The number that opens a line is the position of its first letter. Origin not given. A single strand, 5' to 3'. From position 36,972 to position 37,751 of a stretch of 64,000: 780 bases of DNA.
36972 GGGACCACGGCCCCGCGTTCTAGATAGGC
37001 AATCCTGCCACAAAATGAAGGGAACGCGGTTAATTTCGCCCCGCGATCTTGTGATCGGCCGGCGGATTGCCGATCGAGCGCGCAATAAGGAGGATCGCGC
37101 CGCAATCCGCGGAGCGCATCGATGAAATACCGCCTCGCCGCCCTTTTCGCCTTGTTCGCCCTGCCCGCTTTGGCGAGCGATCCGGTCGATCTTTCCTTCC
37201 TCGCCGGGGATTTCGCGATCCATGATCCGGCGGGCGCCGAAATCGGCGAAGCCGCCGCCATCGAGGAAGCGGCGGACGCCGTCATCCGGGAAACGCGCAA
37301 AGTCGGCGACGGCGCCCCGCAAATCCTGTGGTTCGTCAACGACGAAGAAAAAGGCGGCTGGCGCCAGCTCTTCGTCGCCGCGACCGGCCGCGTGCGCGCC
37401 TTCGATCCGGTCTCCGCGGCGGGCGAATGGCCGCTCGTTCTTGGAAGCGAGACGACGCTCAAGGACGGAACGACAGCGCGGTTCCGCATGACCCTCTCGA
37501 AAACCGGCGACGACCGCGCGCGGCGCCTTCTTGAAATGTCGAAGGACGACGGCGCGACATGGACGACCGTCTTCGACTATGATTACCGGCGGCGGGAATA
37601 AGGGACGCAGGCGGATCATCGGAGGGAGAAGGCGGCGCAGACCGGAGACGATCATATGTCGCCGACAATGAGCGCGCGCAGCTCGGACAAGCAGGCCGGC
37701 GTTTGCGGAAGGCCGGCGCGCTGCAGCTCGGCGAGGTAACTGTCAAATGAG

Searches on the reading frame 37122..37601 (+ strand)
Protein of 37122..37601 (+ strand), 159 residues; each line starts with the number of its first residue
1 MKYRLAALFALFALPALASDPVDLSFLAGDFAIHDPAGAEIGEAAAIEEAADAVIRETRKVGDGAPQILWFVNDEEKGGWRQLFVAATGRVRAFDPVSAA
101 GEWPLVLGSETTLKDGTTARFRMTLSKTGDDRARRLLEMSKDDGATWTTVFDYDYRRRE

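Call 45: search_protein_families(library=pfam, proteins=[window:37122-37601:+], max_evalue=0.001)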
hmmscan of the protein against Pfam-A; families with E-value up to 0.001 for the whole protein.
window:37122-37601:+ (159 aa): 0 families

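Call 67: find_encoding_contigs(protein=window:37122-37601:+, flank=3000, max_places=10)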
Protein window:37122-37601:+ (159 aa): 2 contigs read that carry it; 2 places shown.
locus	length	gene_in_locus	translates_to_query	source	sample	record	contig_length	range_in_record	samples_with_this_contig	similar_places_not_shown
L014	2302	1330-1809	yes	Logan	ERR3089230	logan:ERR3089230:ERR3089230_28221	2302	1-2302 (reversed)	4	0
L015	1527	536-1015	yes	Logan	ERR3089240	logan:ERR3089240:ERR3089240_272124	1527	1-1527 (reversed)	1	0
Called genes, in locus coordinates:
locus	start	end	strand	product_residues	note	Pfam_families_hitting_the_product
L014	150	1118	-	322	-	PF00226:DnaJ, PF01556:DnaJ_C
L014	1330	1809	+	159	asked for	-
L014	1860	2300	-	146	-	?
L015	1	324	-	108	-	?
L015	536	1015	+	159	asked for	-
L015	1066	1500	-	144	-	PF26343:VapC50_C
